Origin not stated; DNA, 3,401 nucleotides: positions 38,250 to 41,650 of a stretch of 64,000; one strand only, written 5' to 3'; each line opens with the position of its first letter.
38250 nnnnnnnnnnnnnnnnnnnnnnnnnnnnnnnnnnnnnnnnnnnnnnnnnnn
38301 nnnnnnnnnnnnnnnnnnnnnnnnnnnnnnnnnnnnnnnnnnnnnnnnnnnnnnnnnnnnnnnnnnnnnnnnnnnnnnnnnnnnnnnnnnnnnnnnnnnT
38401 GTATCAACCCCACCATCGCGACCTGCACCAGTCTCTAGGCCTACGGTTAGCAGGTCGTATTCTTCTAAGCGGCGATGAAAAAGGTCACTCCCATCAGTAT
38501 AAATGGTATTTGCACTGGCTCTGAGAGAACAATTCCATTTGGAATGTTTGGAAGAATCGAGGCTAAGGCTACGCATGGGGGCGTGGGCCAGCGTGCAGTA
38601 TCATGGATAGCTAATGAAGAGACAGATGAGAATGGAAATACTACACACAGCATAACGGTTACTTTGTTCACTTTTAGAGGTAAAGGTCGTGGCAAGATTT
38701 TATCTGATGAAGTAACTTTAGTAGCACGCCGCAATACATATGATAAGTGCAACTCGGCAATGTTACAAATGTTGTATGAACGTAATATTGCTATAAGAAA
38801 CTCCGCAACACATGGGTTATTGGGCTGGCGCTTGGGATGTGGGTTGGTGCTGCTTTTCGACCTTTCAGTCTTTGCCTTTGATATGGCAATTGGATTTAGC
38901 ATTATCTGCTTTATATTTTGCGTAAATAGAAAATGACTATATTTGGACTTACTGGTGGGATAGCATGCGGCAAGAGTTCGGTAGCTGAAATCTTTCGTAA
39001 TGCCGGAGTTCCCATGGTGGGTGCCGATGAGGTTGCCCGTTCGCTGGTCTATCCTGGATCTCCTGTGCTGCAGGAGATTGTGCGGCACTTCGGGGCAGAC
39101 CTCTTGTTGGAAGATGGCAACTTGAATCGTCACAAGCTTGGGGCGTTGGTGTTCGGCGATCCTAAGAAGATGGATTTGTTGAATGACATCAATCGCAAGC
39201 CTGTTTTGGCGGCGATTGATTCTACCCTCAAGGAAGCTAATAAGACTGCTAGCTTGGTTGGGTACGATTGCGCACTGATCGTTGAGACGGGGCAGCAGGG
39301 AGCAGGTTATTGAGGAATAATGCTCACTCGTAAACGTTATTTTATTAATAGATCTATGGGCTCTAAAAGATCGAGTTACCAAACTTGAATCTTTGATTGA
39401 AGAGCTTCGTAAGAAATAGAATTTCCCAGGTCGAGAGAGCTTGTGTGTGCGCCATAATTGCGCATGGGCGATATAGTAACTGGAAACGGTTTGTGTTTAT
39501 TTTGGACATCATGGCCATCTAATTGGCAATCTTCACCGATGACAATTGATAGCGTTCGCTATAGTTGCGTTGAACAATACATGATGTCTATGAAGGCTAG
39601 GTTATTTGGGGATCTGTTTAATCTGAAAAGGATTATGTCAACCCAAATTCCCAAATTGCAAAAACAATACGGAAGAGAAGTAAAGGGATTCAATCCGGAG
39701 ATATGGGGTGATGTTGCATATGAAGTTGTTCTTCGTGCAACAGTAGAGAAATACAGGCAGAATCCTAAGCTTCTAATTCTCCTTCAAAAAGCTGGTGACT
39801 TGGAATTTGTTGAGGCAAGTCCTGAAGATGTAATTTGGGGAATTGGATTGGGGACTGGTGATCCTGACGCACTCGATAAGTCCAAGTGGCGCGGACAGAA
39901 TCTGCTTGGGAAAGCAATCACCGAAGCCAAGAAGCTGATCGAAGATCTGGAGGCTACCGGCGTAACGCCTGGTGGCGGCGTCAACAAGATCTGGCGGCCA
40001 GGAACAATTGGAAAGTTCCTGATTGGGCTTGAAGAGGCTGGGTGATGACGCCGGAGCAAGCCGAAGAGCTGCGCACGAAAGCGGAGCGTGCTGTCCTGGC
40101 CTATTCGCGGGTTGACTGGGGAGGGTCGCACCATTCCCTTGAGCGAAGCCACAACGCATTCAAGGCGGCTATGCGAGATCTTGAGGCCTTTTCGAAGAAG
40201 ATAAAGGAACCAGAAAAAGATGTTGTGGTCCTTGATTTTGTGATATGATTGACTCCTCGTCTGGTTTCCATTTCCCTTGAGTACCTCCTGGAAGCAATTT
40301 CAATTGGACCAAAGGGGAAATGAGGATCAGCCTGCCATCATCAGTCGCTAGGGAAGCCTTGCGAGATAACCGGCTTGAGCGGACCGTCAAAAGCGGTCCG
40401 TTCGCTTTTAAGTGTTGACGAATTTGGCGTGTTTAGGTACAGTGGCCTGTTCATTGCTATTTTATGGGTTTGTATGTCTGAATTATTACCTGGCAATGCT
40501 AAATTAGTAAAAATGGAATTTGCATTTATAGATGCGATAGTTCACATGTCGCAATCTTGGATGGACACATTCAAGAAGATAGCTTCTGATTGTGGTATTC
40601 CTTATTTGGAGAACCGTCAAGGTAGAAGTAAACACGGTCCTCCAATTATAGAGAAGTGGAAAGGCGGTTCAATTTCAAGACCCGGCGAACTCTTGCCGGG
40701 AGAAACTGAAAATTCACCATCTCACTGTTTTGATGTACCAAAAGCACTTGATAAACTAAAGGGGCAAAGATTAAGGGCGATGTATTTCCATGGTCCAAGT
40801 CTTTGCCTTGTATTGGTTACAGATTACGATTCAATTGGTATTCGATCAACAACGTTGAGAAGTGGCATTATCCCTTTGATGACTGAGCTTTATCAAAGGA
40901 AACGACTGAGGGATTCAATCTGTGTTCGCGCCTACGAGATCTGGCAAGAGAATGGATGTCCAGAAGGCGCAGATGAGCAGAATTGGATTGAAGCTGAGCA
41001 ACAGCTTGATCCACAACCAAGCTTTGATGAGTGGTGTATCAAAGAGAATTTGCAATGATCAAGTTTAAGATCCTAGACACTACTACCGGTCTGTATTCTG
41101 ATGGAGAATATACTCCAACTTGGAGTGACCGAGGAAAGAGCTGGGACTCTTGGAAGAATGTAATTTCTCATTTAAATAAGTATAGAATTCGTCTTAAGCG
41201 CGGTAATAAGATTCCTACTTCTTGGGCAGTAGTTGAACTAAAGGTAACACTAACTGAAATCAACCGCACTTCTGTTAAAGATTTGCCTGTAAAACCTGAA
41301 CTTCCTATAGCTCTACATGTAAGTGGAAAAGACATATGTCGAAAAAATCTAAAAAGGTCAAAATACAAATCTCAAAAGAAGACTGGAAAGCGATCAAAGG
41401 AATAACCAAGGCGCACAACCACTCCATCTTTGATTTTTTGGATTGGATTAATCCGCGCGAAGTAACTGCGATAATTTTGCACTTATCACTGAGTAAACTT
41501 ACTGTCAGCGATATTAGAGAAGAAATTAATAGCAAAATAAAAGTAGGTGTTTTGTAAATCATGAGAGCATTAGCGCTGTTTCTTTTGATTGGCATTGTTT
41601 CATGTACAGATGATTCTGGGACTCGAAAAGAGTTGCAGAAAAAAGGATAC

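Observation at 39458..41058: NADAR-domain protein followed by a DUF2934-tail protein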

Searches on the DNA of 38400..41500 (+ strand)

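Call 7: search_dna_similar(query=window:38400-41500:+, collection=phages, mode=distant, max_rows=20)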
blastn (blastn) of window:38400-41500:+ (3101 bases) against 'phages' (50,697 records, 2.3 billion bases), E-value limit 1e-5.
No match.

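Call 72: search_dna_similar(query=window:39464-40045:+, collection=ecoli_genomes, mode=distant, max_rows=5)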
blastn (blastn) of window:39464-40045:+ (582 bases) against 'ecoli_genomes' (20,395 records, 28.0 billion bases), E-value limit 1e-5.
No match.

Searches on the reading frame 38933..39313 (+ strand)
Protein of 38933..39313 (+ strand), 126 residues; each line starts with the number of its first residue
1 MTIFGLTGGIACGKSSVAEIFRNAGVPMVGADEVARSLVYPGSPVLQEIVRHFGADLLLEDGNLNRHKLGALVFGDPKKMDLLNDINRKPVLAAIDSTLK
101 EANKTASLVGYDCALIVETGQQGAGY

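Call 3: search_protein_families(library=pfam, proteins=[window:38933-39313:+], max_evalue=0.1)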
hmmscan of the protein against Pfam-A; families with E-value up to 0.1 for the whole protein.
window:38933-39313:+ (126 aa): 3 families
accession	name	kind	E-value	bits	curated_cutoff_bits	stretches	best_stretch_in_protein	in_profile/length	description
PF01121.26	CoaE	-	3.1e-31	108.9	27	1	3-122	2-120/180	Dephospho-CoA kinase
PF22047.1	RecJ_C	-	0.016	16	30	1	18-51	28-61/110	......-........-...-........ exonuclease RecJ C-terminal domain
PF13521.12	AAA_28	-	0.021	15.5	27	1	6-40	4-37/164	AAA domain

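Call 8: search_protein_families(library=phrogs, proteins=[window:38933-39313:+], max_evalue=0.01)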
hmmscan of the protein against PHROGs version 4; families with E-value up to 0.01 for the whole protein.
window:38933-39313:+ (126 aa): 0 families

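Call 68: search_protein_families(library=padloc, proteins=[window:38933-39313:+], max_evalue=0.01)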
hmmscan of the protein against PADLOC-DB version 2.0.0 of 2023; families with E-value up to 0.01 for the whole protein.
window:38933-39313:+ (126 aa): 1 family
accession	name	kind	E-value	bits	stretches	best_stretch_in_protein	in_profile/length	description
PDLC00842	E1-E2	-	0.0071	13.1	1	33-118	319-401/549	E1-E2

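Call 69: search_protein_families(library=ncbifam, proteins=[window:38933-39313:+], max_evalue=0.01)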
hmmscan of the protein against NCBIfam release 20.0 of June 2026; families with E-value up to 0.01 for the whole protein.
window:38933-39313:+ (126 aa): 2 families
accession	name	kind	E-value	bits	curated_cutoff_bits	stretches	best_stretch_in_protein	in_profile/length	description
TIGR00152.1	TIGR00152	equivalog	1.6e-30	106.4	65.55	1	3-119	1-118/188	dephospho-CoA kinase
NF002879.0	PRK03333.1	equivalog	2.7e-29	102.4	215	1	2-121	2-120/395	dephospho-CoA kinase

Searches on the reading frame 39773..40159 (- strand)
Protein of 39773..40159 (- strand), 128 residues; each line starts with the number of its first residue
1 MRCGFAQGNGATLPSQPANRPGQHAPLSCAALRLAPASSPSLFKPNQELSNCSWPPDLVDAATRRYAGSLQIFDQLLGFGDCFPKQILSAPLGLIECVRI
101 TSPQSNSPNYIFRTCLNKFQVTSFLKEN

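Call 97: search_protein_families(library=pfam, proteins=[window:39773-40159:-], max_evalue=0.05)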
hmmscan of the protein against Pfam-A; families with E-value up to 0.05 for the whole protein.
window:39773-40159:- (128 aa): 0 families

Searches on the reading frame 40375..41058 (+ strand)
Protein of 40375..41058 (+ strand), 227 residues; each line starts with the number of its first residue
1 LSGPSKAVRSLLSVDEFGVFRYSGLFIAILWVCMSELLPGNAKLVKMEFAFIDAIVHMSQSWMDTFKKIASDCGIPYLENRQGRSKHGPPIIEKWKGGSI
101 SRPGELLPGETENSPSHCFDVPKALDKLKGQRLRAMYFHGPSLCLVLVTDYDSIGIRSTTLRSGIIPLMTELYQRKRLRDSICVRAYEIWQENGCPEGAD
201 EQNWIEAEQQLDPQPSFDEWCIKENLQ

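Call 3: search_protein_families(library=pfam, proteins=[window:40375-41058:+], max_evalue=0.1)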
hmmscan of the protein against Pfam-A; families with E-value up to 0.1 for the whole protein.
window:40375-41058:+ (227 aa): 1 family
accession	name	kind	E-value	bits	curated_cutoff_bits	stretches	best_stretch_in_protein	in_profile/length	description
PF11154.13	DUF2934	-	4.3e-12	45.9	22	1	180-212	4-36/37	Protein of unknown function (DUF2934)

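Call 8: search_protein_families(library=phrogs, proteins=[window:40375-41058:+], max_evalue=0.01)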
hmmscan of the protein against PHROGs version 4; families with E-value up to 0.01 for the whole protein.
window:40375-41058:+ (227 aa): 0 families

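Call 12: find_homologous_proteins(query=window:40375-41058:+)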
Query window:40375-41058:+ (227 aa): 5 proteins with E <= 0.001 among 1023 candidates.
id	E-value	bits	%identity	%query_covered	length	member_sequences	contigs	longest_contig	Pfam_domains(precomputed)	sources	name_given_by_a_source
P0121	1.5e-153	527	100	100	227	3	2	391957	PF11154.14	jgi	-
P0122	2.2e-93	330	76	84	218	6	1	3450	PF11154.14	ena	-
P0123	1.1e-91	324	73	85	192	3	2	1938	PF11154.14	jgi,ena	jgi:hypothetical protein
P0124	9.6e-89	315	78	74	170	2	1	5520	PF11154.14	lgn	-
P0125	4.1e-75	270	66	78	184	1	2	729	PF11154.14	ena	-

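Call 13: find_encoding_contigs(protein=P0121, flank=10000, max_places=4)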
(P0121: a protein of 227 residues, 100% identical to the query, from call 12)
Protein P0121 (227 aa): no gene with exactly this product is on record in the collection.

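Call 29: find_related_loci(query=window:40474-41058:+, collection=viral_contigs, flank=10000)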
Query window:40474-41058:+ (194 aa) in viral_contigs; peptide patterns used: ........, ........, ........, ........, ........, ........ (x = any residue, [..] = any of these).
2 stretches matched a pattern, but none encodes a relative of the query by tblastn (E <= 1e-3).

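Call 44: predict_structure(alignment_id=A3)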
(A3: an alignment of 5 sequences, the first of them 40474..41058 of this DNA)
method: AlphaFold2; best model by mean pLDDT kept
length: 194 residues; sequences in the alignment: 5
mean_pLDDT: 60.3   pTM: 0.52
mean pLDDT of the five models: 60.3, 59.1, 39.6, 37.5, 35.8
residues with pLDDT >= 90: 0; 70-90: 48; 50-70: 102; < 50: 44
segments of 3 or more residues with pLDDT < 50: 1-7, 59-66, 80-85, 161-166, 173-176, 178-180, 192-194
pLDDT, mean of each block of 10 residues (from residue 1): 46 66 67 79 67 52 45 51 51 68 72 72 66 74 68 61 47 48 53 44
secondary structure, 60 per line:
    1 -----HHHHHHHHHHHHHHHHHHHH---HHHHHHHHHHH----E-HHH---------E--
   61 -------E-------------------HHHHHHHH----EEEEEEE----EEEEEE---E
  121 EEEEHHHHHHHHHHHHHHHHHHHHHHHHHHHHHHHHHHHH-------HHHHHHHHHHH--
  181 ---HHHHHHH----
elements in order: H6-25 H29-39 H88-95 E100-106 E111-116 E120-124 H125-160 H168-178 H184-190

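Call 49: search_protein_families(library=pfam, alignment_id=A5, max_evalue=1)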
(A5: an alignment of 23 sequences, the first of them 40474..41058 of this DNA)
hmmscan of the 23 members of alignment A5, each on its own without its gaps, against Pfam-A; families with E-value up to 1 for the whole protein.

A. member 1, window:40474-41058:+ (194 aa): 1 family
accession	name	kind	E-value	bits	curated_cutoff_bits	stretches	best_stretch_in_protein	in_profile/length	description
PF11154.13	DUF2934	-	3.3e-12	46.3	22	1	147-179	4-36/37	Protein of unknown function (DUF2934)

B. families by the number of members that match (of 23 scanned): 6 families
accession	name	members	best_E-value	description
PF11154.13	DUF2934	5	7.6e-14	Protein of unknown function (DUF2934)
PF13471.12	Transglut_core3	1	0.04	Transglutaminase-like superfamily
PF21503.2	Sas-6_helical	1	0.054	Centriolar protein SAS, helical domain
PF10212.14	PPP1R21_helical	1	0.12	Protein phosphatase 1 regulatory subunit 21, six-helix bundle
PF14578.12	GTP_EFTU_D4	1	0.16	Elongation factor Tu domain 4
PF23710.1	DUF7155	1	0.23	Family of unknown function (DUF7155)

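Call 55: predict_structure(alignment_id=A5)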
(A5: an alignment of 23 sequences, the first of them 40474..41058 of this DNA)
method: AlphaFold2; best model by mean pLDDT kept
length: 194 residues; sequences in the alignment: 23
mean_pLDDT: 92.3   pTM: 0.77
mean pLDDT of the five models: 92.3, 91.0, 90.8, 84.3, 82.5
residues with pLDDT >= 90: 145; 70-90: 47; 50-70: 2; < 50: 0
segments of 3 or more residues with pLDDT < 50: none
pLDDT, mean of each block of 10 residues (from residue 1): 81 95 96 98 96 95 96 94 97 94 97 96 97 97 92 90 81 87 81 78
secondary structure, 60 per line:
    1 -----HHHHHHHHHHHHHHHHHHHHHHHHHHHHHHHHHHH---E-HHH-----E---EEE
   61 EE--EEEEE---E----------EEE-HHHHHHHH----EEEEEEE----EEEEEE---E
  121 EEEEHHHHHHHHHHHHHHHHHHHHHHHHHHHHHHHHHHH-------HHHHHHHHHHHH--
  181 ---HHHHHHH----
elements in order: H6-40 E58-62 E65-69 E84-86 H88-95 E100-106 E111-116 E120-124 H125-159 H167-178 H184-190

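Call 63: fold_search(model_id=the predicted structure, library=viral)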
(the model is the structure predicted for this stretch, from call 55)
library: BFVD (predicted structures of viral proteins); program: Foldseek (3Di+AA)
matches with E <= 10: 259; with E <= 0.001: 0
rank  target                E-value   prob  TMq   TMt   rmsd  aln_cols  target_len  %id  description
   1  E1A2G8                3.1e-01  0.14  0.18  0.16  13.8       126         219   12  Uncharacterized protein [Aeromonas phage phiAS5]
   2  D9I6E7                4.8e-01  0.14  0.16  0.23  11.2       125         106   14  Uncharacterized protein [Acinetobacter phage 133]
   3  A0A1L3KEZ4            6.5e-01  0.16  0.22  0.11  13.1       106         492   13  (no name in the UniProt tables at hand)
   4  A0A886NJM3            6.5e-01  0.08  0.16  0.24  12.7       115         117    7  (no name in the UniProt tables at hand)
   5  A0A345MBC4            7.4e-01  0.06  0.13  0.10  13.7       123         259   18  Uncharacterized protein [Gordonia phage Beyoncage]
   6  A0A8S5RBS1            8.9e-01  0.08  0.13  0.06  19.8        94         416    7  Tail fiber protein [virus sp. ctRwG8]
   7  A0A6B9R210            9.4e-01  0.13  0.19  0.31  16.4       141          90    9  (no name in the UniProt tables at hand)
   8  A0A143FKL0            1.0e+00  0.07  0.15  0.19  14.5       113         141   12  (no name in the UniProt tables at hand)
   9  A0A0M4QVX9            1.1e+00  0.38  0.20  0.29   2.1        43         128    7  Uncharacterized protein [Caulobacter phage Percy]
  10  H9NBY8                1.1e+00  0.06  0.17  0.10  15.7       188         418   10  (no name in the UniProt tables at hand)
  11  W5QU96                1.3e+00  0.08  0.16  0.23  12.7       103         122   12  Uncharacterized protein [Bacillus phage BPS10C]
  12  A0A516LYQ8            1.4e+00  0.10  0.20  0.14  21.0       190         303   15  (no name in the UniProt tables at hand)
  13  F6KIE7                1.4e+00  0.06  0.14  0.08  21.4       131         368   13  Spike (Fragment) [Rm-Bat-CoV 453/2007/EF]
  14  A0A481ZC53            1.5e+00  0.11  0.18  0.25   4.7        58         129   19  Uncharacterized protein [Pithovirus LCPAC404]
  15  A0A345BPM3            1.5e+00  0.08  0.13  0.04  13.2       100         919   12  (no name in the UniProt tables at hand)
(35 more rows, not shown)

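Call 68: search_protein_families(library=padloc, proteins=[window:40474-41058:+], max_evalue=0.01)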
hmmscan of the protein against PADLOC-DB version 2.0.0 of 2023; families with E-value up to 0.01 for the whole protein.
window:40474-41058:+ (194 aa): 0 families

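Call 69: search_protein_families(library=ncbifam, proteins=[window:40474-41058:+], max_evalue=0.01)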
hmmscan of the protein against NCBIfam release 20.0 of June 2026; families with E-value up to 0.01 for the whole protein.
window:40474-41058:+ (194 aa): 0 families

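Call 88: fold_search(model_id=the predicted structure, library=pdb)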
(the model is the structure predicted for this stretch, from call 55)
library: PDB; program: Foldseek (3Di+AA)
matches with E <= 10: 102; with E <= 0.001: 0
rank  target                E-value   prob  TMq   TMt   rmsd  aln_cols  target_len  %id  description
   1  9rkr_I                2.4e+00  0.06  0.10  0.11  12.8        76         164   12  Agrobacterium phage 7-7-1 neck 1 (released 2025-12-10)
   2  3l7t_A                2.7e+00  0.06  0.15  0.20  12.1       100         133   14  Crystal structure of SMU.1112c (released 2010-12-29)
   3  5umq_B                2.9e+00  0.04  0.14  0.19   4.6        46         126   13  Crystal structure of TnmS1, an antibiotic binding protein from Streptomyces sp. CB03234 (released 2018-07-04)
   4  5l3k_H                3.1e+00  0.02  0.13  0.07  16.9        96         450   18  Structure of Mycobacterium thermoresistibile trehalose-6-phosphate synthase in a ternary complex with ADP and fructose (released 2017-06-07)
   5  5k44_A                3.3e+00  0.02  0.13  0.06  16.7        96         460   18  Structure of Mycobacterium thermoresistibile trehalose-6-phosphate synthase in a complex with Trehalose-6-phosphate. (released 2017-06-21)
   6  9bne_A                3.7e+00  0.05  0.17  0.06  17.4       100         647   12  SARS-CoV-2 spike HexaPro protein in complex with T3A trimeric antagonist (released 2025-08-27)
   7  3ja6_C                3.7e+00  0.02  0.11  0.07  13.5        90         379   14  Cryo-electron Tomography and All-atom Molecular Dynamics Simulations Reveal a Novel Kinase Conformational Switch in Ba (released 2015-12-09)
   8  8c16_C                3.9e+00  0.12  0.13  0.08   1.5        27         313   11  Crystal structure of asymmetric ferredoxin/flavodoxin NADP+ oxidoreductase 2 (FNR2) H326V mutant from Bacillus cereus (released 2023-07-12)
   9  5umq_A                3.9e+00  0.04  0.14  0.19   4.8        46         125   13  Crystal structure of TnmS1, an antibiotic binding protein from Streptomyces sp. CB03234 (released 2018-07-04)
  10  4pg3_B                3.9e+00  0.04  0.13  0.06  13.0        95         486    8  Crystal structure of KRS complexed with inhibitor (released 2014-07-16)
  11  6wom_C                3.9e+00  0.03  0.15  0.07  10.6       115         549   10  Crystal structure of Aspartyl-tRNA ligase from Elizabethkingia sp. (released 2020-05-13)
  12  9bqv_F                4.2e+00  0.04  0.17  0.04   9.7        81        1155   11  DdmD dimer apoprotein (released 2024-07-03)
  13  5ods_C                4.2e+00  0.04  0.13  0.05  13.4        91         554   12  Structure of a phosphoprotein-protein complex (released 2018-03-14)
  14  1bpo_A                4.2e+00  0.02  0.13  0.06  16.3       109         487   11  CLATHRIN HEAVY-CHAIN TERMINAL DOMAIN AND LINKER (released 1998-12-16)
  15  2rk9_A                4.5e+00  0.03  0.13  0.19   4.4        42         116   17  The crystal structure of a glyoxalase/bleomycin resistance protein/dioxygenase superfamily member from Vibrio splendid (released 2007-10-30)
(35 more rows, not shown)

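Call 93: find_related_loci(query=A3, collection=genome_contigs, flank=3000)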
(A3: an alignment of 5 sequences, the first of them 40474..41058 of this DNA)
Query A3 (194 aa) in genome_contigs; peptide patterns used: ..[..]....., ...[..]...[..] (x = any residue, [..] = any of these).
60 stretches matched a pattern; 16 encode a relative of the query (tblastn E <= 1e-3); 16 distinct loci.
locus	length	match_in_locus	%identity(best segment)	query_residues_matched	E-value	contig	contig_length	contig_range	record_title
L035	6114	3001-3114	50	147-184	1e-8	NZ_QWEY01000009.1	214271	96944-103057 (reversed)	Pseudotabrizicola alkalilacus strain DJC DJC_scaffold9, whole genome shotgun sequence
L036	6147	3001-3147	39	128-178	2e-7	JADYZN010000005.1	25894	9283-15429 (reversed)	MAG: Phycisphaerales bacterium isolate SJ572 c_000000077933, whole genome shotgun sequence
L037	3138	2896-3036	45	137-178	2e-7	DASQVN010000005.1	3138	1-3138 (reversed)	MAG TPA_asm: Rhodopila sp. isolate SMAG_U10988 k141_411257, whole genome shotgun sequence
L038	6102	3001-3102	53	145-178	3e-7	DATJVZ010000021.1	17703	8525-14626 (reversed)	MAG TPA_asm: Terriglobales bacterium isolate SMAG_U15086 k141_351863, whole genome shotgun sequence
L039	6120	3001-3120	50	139-178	7e-7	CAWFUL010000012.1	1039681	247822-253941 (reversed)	MAG: uncultured proteobacterium isolate MFD09495.bin.1.74 genome assembly, contig: contig_4886, whole genome shotgun seq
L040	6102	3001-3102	50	145-178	8e-7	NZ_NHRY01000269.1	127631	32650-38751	Rhodopila globiformis strain DSM 161 scaffold0269, whole genome shotgun sequence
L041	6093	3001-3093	55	147-177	1e-6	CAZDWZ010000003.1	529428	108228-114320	MAG TPA_asm: uncultured Bdellovibrionales bacterium isolate SRP302895_co1_124 genome assembly, contig: NODE_12_length_52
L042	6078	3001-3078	58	149-174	4e-6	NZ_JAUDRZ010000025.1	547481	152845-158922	Rhizobium sp. S152 velvet_auto_127_25, whole genome shotgun sequence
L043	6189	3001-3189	39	114-178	4e-6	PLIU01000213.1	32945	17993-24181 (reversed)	MAG: Verrucomicrobiales bacterium isolate palsa_1400 73.20110800_P3S.15_contig_3018, whole genome shotgun sequence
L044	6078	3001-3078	58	149-174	5e-6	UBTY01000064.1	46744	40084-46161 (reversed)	Rhizobiales bacterium isolate AFS038290 genome assembly, contig: contig_64, whole genome shotgun sequence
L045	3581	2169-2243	52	149-173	2e-5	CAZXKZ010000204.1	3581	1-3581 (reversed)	MAG TPA_asm: uncultured Bauldia sp. isolate binchicken_co179_73 genome assembly, contig: NODE_39576_length_3581_cov_3.67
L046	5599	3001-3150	39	139-185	1e-4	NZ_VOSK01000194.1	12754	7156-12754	Microvirga tunisiensis strain Lmie10 NODE_194_length_12754_cov_166.733_ID_21577, whole genome shotgun sequence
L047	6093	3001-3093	39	148-178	1e-4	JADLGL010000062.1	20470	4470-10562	MAG: Bauldia sp. isolate SJ436 c_000000520928, whole genome shotgun sequence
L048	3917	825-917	42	148-178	1e-4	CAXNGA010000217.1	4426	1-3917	MAG: Kaistiaceae bacterium isolate MsH-01oct19-118 genome assembly, contig: MsH-01oct19-C46938, whole genome shotgun seq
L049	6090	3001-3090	50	149-178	2e-4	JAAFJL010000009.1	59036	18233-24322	MAG: Cytophagales bacterium isolate bin50.metabat.ball.001 WN_Cytophagales_15_scaffold_9, whole genome shotgun sequence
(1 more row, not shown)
